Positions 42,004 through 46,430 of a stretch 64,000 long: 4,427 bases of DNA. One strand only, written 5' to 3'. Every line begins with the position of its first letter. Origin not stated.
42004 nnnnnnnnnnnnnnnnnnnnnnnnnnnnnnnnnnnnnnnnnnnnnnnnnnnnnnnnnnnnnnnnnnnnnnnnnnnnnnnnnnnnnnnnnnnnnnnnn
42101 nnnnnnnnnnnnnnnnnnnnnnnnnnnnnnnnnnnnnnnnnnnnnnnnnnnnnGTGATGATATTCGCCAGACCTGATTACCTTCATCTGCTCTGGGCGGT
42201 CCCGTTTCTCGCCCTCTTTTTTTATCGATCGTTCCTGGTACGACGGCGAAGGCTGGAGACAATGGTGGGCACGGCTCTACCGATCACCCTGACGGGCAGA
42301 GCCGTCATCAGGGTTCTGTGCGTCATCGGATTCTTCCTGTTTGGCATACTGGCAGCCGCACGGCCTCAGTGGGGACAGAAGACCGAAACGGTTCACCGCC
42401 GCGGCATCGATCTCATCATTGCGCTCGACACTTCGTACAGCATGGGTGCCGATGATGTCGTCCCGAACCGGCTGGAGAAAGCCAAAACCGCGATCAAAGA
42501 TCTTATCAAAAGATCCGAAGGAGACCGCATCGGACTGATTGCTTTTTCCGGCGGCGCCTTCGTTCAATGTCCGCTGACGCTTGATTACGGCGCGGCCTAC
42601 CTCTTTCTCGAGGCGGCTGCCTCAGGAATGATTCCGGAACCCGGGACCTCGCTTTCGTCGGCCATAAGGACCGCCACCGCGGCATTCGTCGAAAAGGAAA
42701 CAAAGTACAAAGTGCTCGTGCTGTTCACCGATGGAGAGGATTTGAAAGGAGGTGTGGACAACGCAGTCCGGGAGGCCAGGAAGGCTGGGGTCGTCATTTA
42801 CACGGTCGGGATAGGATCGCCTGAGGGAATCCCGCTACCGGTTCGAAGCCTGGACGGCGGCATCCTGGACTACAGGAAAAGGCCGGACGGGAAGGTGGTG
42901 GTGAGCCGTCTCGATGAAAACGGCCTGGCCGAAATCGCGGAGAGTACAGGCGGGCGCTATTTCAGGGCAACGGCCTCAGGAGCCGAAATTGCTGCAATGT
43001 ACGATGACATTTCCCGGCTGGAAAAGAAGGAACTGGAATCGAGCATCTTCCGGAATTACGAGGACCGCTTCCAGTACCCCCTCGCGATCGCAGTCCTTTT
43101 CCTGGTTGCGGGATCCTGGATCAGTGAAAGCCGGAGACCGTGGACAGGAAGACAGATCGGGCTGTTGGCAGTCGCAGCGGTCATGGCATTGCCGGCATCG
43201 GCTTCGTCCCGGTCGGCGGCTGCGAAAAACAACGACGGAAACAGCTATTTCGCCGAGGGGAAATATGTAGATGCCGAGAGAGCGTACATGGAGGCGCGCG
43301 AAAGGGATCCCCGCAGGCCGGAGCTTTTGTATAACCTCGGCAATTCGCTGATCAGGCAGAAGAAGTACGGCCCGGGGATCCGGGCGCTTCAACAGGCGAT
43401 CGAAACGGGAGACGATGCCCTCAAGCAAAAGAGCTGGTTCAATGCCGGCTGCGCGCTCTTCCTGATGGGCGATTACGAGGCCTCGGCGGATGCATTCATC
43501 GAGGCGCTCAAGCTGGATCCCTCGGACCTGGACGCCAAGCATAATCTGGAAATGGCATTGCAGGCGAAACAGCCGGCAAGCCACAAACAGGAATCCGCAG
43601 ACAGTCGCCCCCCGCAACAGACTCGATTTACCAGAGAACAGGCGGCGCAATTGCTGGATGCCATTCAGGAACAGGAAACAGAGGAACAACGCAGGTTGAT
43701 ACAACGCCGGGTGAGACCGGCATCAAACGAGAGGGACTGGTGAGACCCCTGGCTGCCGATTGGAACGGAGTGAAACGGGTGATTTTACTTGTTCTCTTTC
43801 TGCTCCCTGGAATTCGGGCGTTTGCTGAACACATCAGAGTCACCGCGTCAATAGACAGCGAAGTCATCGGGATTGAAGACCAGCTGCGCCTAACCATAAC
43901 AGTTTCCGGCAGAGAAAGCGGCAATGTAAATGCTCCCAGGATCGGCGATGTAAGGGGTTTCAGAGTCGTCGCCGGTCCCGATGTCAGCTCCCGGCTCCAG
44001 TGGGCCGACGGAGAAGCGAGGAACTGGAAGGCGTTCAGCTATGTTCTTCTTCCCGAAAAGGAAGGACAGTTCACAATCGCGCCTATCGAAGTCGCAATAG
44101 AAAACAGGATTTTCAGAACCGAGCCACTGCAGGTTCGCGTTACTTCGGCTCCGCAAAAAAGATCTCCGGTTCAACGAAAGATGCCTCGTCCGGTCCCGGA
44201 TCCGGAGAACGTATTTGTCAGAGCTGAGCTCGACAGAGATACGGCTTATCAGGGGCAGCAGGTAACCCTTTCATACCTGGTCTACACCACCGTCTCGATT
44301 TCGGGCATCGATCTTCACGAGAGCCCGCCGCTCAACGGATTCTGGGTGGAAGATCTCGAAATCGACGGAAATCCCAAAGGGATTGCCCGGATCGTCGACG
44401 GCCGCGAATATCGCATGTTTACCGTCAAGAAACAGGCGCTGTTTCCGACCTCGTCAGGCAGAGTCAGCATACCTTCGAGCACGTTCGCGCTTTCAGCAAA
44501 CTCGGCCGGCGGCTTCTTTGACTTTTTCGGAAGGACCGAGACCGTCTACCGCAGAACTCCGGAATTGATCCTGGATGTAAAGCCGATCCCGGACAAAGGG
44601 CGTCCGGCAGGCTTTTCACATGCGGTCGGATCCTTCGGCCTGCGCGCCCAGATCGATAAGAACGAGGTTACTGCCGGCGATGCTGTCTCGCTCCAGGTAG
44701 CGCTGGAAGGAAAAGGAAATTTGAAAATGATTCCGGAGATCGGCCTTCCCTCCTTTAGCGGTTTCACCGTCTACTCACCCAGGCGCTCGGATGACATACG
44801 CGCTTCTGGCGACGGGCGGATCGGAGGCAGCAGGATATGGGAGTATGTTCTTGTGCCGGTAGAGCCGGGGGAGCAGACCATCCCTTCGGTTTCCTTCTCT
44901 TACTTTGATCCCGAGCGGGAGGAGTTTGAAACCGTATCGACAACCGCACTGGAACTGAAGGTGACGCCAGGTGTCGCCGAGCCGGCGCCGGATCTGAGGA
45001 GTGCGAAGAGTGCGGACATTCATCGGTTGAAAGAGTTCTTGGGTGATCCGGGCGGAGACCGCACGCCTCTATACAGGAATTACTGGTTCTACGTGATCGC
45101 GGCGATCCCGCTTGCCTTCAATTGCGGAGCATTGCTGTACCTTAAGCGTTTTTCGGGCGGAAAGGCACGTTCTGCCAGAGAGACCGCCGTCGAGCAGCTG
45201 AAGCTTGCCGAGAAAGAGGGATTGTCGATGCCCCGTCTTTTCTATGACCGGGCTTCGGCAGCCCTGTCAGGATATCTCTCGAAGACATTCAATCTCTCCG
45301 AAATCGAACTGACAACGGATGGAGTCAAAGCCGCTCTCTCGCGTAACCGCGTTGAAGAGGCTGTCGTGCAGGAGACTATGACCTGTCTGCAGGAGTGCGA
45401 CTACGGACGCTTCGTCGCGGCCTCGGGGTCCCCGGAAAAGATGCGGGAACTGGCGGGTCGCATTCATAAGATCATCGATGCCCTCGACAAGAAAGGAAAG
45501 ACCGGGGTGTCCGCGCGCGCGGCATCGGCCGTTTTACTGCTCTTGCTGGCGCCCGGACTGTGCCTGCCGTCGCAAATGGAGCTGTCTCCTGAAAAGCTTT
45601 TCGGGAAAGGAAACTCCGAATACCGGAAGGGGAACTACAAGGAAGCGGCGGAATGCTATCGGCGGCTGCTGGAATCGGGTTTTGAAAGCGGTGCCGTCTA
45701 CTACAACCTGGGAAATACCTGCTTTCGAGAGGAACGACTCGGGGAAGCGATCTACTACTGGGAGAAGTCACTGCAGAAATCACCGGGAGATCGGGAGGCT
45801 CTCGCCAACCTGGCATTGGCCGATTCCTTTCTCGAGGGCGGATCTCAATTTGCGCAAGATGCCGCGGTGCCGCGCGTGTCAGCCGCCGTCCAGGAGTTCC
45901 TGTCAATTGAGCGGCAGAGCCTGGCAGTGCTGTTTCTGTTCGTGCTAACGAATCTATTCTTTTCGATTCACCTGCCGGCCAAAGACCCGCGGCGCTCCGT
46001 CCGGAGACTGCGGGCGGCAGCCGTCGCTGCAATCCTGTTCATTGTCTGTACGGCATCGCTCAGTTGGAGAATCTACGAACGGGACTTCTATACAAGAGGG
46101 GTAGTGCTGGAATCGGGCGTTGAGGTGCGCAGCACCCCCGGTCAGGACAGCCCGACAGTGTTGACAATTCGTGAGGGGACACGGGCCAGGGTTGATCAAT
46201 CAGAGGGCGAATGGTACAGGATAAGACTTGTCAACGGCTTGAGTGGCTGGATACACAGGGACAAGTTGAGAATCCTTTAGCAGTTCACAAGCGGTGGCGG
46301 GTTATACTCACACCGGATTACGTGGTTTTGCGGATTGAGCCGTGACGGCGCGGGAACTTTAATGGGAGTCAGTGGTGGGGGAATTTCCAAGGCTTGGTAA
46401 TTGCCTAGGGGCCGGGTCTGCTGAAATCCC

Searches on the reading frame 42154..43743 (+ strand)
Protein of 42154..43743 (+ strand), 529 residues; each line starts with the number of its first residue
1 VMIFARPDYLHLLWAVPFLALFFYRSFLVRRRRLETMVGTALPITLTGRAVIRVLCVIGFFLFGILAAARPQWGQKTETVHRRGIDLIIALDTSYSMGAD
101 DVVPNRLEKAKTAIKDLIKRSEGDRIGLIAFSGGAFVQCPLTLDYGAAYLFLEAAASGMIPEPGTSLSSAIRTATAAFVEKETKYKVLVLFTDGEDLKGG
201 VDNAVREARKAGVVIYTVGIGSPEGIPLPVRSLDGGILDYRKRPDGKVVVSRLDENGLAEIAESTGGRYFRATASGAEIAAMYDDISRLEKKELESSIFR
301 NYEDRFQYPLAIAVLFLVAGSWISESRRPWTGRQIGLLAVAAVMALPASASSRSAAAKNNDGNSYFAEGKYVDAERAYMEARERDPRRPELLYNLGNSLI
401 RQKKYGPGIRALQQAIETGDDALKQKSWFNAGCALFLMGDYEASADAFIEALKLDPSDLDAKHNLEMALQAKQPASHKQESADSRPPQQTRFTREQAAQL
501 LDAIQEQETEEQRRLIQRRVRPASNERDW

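Call 60: search_protein_families(library=pfam, proteins=[window:42154-43743:+], max_evalue=0.001)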
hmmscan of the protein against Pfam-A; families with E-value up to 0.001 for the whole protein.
window:42154-43743:+ (529 aa): 12 families
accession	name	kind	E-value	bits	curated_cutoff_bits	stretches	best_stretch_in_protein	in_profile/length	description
PF13519.12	VWA_2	-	4.9e-19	69.4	27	1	87-195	1-107/107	von Willebrand factor type A domain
PF00515.34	TPR_1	-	1.1e-18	66.6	27.8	2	426-458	2-34/34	Tetratricopeptide repeat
PF00092.34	VWA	-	1.6e-18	68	23.8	1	86-223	1-142/174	von Willebrand factor type A domain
PF07719.23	TPR_2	-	2.5e-16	58.8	27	1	426-458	2-34/34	Tetratricopeptide repeat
PF13181.12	TPR_8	-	2.3e-10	40.2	25.7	1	426-457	2-33/34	Tetratricopeptide repeat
PF13414.12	TPR_11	-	5.4e-10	39.2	26.8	1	362-401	1-40/42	TPR repeat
PF13432.12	TPR_16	-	1.1e-09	38.9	32.7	1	362-417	4-59/65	Tetratricopeptide repeat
PF13424.12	TPR_12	-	2.6e-06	28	30.1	0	391-455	5-75/77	Tetratricopeptide repeat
PF13428.12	TPR_14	-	2.1e-05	25.2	23.5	0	363-396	9-42/44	Tetratricopeptide repeat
PF14559.12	TPR_19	-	8.2e-05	23.3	25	1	366-421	2-57/68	Tetratricopeptide repeat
PF13431.12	TPR_17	-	0.00016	22.1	24.4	0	378-405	2-29/34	Tetratricopeptide repeat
PF13174.12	TPR_6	-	0.00059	20.8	26.3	0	391-417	2-28/33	Tetratricopeptide repeat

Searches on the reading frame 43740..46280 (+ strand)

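Call 60: search_protein_families(library=pfam, proteins=[window:43740-46280:+], max_evalue=0.001)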
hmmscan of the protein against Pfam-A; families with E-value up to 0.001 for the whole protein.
window:43740-46280:+ (846 aa): 9 families
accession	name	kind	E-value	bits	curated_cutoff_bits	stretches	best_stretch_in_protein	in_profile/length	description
PF13584.12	BatD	-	9e-38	129.3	24.1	2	36-134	1-92/92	BatD DUF11 like domain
PF07719.23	TPR_2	-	9.5e-13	47.6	27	2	653-684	3-34/34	Tetratricopeptide repeat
PF00515.34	TPR_1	-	2.2e-10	40.3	27.8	1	653-683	3-33/34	Tetratricopeptide repeat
PF13432.12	TPR_16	-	3.6e-09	37.4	32.7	1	622-684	2-64/65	Tetratricopeptide repeat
PF08239.17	SH3_3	-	7.3e-09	36.1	27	1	792-841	1-51/54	Bacterial SH3 domain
PF06347.19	SH3_4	-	4.4e-08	33.2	24.1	1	793-843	4-54/56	Bacterial SH3 domain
PF13428.12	TPR_14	-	3.1e-06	27.8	23.5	0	653-692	3-42/44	Tetratricopeptide repeat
PF13424.12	TPR_12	-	4.4e-05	24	30.1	0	652-683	4-38/77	Tetratricopeptide repeat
PF13414.12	TPR_11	-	7e-05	22.9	26.8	0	624-661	1-38/42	TPR repeat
